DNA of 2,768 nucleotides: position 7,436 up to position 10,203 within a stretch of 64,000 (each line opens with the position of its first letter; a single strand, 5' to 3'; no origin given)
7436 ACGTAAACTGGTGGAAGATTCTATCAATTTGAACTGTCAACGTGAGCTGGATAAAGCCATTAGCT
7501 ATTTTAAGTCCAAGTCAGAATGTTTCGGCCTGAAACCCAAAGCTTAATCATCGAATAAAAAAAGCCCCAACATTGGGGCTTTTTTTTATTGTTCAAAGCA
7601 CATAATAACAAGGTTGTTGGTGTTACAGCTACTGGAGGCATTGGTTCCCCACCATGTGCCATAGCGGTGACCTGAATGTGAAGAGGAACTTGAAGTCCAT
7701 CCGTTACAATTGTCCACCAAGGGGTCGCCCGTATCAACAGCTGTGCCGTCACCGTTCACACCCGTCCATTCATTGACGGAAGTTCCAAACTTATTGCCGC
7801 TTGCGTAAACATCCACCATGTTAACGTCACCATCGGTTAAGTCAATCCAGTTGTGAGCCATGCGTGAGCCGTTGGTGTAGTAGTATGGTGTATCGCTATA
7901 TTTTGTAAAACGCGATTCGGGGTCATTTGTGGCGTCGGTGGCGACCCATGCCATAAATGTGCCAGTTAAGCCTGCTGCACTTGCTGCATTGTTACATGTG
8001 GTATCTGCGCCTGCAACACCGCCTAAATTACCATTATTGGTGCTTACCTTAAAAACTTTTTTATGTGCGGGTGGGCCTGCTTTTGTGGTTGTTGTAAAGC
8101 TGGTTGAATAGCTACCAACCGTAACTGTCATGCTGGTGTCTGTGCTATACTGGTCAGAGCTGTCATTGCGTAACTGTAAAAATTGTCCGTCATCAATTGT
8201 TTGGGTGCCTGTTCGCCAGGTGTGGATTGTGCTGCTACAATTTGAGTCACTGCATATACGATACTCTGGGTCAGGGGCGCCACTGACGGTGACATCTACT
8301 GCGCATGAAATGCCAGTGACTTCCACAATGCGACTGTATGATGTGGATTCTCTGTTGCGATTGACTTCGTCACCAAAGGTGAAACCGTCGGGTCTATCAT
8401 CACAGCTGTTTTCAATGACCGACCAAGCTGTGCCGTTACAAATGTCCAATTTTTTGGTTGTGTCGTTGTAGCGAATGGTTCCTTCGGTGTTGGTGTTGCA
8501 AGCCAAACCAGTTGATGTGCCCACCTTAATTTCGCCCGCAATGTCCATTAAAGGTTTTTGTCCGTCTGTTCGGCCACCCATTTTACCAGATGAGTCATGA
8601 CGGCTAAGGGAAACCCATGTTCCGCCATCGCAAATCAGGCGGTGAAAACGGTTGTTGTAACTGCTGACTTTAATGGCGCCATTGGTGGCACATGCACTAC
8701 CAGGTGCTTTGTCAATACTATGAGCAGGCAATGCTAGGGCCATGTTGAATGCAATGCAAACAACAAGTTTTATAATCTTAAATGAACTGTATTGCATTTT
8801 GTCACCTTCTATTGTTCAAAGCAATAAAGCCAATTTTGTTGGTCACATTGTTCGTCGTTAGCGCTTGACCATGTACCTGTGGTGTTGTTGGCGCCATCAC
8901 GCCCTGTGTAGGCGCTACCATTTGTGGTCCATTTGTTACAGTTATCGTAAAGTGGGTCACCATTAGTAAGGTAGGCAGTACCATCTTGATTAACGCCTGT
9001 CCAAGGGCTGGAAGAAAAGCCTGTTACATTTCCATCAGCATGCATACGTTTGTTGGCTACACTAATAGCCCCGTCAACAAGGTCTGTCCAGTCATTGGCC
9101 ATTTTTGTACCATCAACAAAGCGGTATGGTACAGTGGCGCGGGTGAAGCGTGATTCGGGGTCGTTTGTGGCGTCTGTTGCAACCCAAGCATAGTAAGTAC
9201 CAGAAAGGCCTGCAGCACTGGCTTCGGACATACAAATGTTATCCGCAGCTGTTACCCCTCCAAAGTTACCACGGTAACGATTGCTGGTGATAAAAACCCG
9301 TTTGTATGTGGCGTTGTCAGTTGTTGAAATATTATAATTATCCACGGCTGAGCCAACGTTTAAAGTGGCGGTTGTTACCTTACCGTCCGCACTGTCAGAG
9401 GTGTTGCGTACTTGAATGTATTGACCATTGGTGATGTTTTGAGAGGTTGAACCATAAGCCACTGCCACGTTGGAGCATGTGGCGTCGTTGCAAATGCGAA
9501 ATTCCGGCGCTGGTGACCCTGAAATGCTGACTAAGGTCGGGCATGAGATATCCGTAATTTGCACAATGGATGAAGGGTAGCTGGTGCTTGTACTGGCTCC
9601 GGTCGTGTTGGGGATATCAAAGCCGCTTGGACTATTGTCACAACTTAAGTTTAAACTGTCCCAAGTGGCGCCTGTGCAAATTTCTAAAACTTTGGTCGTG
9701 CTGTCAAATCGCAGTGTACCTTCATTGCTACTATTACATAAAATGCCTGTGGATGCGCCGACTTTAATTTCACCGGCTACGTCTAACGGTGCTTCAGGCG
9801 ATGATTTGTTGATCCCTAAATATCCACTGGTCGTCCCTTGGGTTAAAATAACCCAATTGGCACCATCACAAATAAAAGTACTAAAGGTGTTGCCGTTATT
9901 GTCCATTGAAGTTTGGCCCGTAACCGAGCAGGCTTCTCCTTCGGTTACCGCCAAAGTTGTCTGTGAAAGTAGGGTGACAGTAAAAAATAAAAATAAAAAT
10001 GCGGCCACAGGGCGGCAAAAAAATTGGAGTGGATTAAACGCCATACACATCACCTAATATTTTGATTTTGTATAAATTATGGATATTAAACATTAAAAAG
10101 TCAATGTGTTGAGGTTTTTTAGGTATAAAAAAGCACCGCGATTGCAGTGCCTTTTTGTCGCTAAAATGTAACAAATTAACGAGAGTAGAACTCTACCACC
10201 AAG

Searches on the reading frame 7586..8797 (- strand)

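Call 15: search_protein_families(library=pfam, proteins=[window:7586-8797:-], max_evalue=0.00001)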
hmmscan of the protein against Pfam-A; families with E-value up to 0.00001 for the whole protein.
window:7586-8797:- (403 aa): 1 family
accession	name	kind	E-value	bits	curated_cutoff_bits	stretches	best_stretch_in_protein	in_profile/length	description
PF07588.17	DUF1554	-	1e-06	29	27.5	0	253-377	3-129/136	Protein of unknown function (DUF1554)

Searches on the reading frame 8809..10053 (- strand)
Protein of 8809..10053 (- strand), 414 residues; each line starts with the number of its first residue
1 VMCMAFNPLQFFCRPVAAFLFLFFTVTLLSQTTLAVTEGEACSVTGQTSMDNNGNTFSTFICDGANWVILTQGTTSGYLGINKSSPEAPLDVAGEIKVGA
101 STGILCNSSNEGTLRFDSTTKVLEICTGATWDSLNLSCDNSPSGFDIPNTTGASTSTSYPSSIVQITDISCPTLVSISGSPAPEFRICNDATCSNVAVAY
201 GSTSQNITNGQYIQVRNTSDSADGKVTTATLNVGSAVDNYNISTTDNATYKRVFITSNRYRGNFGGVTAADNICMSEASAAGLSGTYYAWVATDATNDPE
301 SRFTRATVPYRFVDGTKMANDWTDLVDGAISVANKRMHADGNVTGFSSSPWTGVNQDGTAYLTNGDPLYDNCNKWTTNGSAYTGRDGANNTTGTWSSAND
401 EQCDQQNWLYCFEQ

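Call 15: search_protein_families(library=pfam, proteins=[window:8809-10053:-], max_evalue=0.00001)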
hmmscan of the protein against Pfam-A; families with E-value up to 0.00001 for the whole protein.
window:8809-10053:- (414 aa): 1 family
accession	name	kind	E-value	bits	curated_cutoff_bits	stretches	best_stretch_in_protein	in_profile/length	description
PF07588.17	DUF1554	-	4.8e-07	30.1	27.5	1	258-391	2-135/136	Protein of unknown function (DUF1554)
